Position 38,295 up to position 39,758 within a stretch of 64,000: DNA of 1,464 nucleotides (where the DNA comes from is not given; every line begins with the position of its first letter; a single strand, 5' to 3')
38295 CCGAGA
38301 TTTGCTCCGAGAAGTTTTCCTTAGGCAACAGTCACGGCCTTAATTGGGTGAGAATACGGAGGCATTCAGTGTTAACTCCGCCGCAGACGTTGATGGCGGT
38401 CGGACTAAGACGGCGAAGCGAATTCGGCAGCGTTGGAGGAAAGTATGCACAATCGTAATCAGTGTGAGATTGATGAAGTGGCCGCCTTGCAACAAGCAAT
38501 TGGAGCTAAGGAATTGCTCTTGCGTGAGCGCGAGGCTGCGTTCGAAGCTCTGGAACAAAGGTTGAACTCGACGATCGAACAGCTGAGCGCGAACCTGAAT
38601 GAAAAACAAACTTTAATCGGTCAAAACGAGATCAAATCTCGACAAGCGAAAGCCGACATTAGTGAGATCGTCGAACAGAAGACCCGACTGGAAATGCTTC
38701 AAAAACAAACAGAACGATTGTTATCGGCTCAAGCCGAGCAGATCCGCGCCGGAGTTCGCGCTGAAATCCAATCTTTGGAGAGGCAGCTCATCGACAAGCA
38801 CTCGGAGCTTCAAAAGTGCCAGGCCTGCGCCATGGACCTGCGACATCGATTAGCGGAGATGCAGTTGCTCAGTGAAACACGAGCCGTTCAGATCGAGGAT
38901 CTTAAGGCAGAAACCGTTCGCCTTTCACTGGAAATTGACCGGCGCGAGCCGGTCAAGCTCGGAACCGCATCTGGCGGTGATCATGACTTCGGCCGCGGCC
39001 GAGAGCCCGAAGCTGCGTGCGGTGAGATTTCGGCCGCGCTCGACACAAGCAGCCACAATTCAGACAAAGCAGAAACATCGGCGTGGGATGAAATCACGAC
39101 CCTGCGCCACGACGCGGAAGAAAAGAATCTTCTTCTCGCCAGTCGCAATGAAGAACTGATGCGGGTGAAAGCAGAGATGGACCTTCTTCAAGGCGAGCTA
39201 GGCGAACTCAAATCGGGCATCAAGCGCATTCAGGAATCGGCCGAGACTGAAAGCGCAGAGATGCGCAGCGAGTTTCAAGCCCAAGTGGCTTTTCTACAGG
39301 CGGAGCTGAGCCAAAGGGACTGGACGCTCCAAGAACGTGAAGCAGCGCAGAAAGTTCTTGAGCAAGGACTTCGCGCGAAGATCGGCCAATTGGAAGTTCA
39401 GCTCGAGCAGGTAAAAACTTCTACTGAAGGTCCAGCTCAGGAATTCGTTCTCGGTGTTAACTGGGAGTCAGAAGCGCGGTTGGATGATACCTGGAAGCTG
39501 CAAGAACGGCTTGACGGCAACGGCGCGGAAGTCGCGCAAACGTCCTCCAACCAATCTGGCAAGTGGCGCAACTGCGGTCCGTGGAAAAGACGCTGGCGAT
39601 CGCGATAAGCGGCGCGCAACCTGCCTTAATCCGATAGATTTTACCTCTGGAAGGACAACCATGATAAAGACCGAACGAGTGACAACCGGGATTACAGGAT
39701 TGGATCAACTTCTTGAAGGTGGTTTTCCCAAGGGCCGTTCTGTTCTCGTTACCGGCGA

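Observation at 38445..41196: Three-gene module: coiled-coil protein plus two paralogous single-domain KaiC-like ATPases ('split KaiC'), directly upstream of clpB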

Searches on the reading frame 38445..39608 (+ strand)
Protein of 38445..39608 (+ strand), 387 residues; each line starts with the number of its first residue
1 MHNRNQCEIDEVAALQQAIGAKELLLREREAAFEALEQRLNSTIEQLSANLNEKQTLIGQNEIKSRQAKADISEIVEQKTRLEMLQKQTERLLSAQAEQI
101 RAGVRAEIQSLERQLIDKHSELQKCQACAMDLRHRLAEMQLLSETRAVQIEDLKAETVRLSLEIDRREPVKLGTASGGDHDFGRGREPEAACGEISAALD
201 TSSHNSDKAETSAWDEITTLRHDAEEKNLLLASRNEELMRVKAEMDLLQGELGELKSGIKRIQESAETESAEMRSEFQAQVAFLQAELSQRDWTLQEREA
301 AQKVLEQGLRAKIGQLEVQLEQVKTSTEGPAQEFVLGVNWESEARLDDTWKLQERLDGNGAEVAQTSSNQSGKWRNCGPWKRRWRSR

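Call 3: search_protein_families(library=pfam, proteins=[window:38445-39608:+], max_evalue=0.1)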
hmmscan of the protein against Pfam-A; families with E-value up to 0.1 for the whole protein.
window:38445-39608:+ (387 aa): 2 families
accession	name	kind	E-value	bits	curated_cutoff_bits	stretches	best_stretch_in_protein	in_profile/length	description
PF06818.20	Fez1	-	0.0092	16.9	34.4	1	213-334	50-159/199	Fez1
PF12771.13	SusD-like_2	-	0.03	13.6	27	1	277-325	303-348/415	Starch-binding associating with outer membrane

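Call 4: search_protein_families(library=ncbifam, proteins=[window:38445-39608:+], max_evalue=0.1)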
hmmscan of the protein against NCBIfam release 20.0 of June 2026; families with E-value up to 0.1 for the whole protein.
window:38445-39608:+ (387 aa): 4 families
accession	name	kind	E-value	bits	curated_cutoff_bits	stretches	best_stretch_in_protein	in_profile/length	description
TIGR02168.1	SMC_prok_B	equivalog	0.00014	19.7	567.35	2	6-168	287-448/1181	chromosome segregation protein SMC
NF052320.1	Cbp1_fam_LP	subfamily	0.0081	15.7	90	1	235-329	80-176/286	Cbp1 family collagen-binding glycoprotein adhesin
NF045487.1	ASRP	equivalog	0.016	13.8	300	1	215-327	327-438/593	archaea-specific SMC-related protein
TIGR02169.1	SMC_prok_A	equivalog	0.027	12.1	729.4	1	9-167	758-916/1165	chromosome segregation protein SMC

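Call 6: search_protein_families(library=padloc, proteins=[window:38445-39608:+], max_evalue=0.01)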
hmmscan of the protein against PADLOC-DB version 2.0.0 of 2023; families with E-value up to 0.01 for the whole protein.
window:38445-39608:+ (387 aa): 2 families
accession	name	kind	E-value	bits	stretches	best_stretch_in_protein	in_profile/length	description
PDLC03859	LmuB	-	7e-05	20.2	1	11-324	187-455/611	-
PDLC00340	PtuB1|PtuB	-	0.0029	15.2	1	21-90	191-260/268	Unknown function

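Call 72: predict_structure(protein=window:38445-39605:+)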
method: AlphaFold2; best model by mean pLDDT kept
length: 387 residues; sequences in the alignment: 1
mean_pLDDT: 75.1   pTM: 0.26
mean pLDDT of the five models: 75.1, 73.8, 69.8, 68.4, 64.9
residues with pLDDT >= 90: 113; 70-90: 153; 50-70: 52; < 50: 69
segments of 3 or more residues with pLDDT < 50: 168-190, 326-343, 362-387
pLDDT, mean of each block of 10 residues (from residue 1): 75 89 91 93 94 91 90 92 92 90 91 91 89 89 85 86 63 36 41 56 60 81 91 91 90 88 85 83 75 69 81 79 55 39 50 60 39 39 38
secondary structure, 60 per line:
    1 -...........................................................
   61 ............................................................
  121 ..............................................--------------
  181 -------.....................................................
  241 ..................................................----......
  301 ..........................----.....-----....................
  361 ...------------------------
elements in order: H2-166 H188-290 H295-326 H331-335 H341-363

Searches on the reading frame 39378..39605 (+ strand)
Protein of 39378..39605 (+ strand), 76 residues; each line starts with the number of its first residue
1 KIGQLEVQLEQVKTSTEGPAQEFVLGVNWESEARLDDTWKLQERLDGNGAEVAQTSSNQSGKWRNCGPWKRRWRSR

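Call 41: find_homologous_proteins(query=A3, max_evalue=10)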
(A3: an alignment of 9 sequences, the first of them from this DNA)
Query A3 (9 sequences) (76 aa, profile of the alignment): 33 proteins with E <= 10 among 705 candidates.
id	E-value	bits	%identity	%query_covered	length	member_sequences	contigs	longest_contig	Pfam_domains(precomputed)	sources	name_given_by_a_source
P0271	9.2e-23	98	29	99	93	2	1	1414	-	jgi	jgi:hypothetical protein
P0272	7.2e-22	96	26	99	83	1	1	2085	-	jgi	jgi:hypothetical protein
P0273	3.9e-20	90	29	99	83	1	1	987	-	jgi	-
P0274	1.5e-19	88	57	18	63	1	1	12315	-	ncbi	ncbi:MAG: hypothetical protein ACM3SP_17470, partial [Chloroflexota bacterium]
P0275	4.8e-19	86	27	99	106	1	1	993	-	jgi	jgi:hypothetical protein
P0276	8.7e-19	86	25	99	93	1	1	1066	-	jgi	-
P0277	2.7e-18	84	25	99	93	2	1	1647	-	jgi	jgi:hypothetical protein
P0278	1.1e-17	82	32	78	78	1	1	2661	-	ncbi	ncbi:MAG: hypothetical protein WCH75_23105, partial [Candidatus Binatia bacterium]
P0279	1.4e-17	82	32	78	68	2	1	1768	-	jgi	jgi:hypothetical protein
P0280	3.6e-17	80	33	78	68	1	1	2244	-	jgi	jgi:hypothetical protein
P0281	8.5e-17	79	28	97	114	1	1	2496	-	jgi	jgi:chromosome segregation ATPase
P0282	2.2e-13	68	28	33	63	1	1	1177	-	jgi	-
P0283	3.9e-13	68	28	33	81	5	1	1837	-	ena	-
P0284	2.1e-12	65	54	17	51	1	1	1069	-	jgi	jgi:hypothetical protein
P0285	2.5e-12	65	24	33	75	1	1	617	-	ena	-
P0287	3.8e-11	61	36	33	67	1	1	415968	-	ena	-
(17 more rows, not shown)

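Call 43: find_encoding_contigs(protein=P0287, flank=10000, max_places=2)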
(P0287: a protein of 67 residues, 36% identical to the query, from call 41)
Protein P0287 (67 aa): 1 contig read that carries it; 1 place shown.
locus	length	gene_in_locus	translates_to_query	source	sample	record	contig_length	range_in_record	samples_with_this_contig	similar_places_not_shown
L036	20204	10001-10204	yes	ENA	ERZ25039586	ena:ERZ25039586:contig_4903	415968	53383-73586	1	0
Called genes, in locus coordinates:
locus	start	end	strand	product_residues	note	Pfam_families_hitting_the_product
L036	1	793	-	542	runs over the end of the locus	PF17203:sCache_3_2 (weak), PF00672:HAMP (weak), PF00015:MCPsignal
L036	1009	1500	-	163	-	PF01584:CheW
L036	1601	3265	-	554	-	PF12729:4HB_MCP_1, PF00672:HAMP, PF00015:MCPsignal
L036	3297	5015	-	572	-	PF01627:Hpt, PF02895:H-kinase_dim, PF02518:HATPase_c, PF01584:CheW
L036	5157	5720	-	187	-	PF03975:CheD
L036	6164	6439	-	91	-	-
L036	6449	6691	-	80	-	PF00072:Response_reg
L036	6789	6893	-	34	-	-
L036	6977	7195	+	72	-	-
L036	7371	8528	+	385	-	-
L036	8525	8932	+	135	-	-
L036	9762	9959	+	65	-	-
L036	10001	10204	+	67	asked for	-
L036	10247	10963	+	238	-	PF03796:DnaB_C (weak), PF06745:ATPase, PF13481:AAA_25, PF07088:GvpD_P-loop (weak)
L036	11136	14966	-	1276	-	PF00672:HAMP, PF00989:PAS, PF13426:PAS_9, PF01590:GAF, PF13185:GAF_2, PF01590:GAF, PF13185:GAF_2, PF13492:GAF_3, +4 more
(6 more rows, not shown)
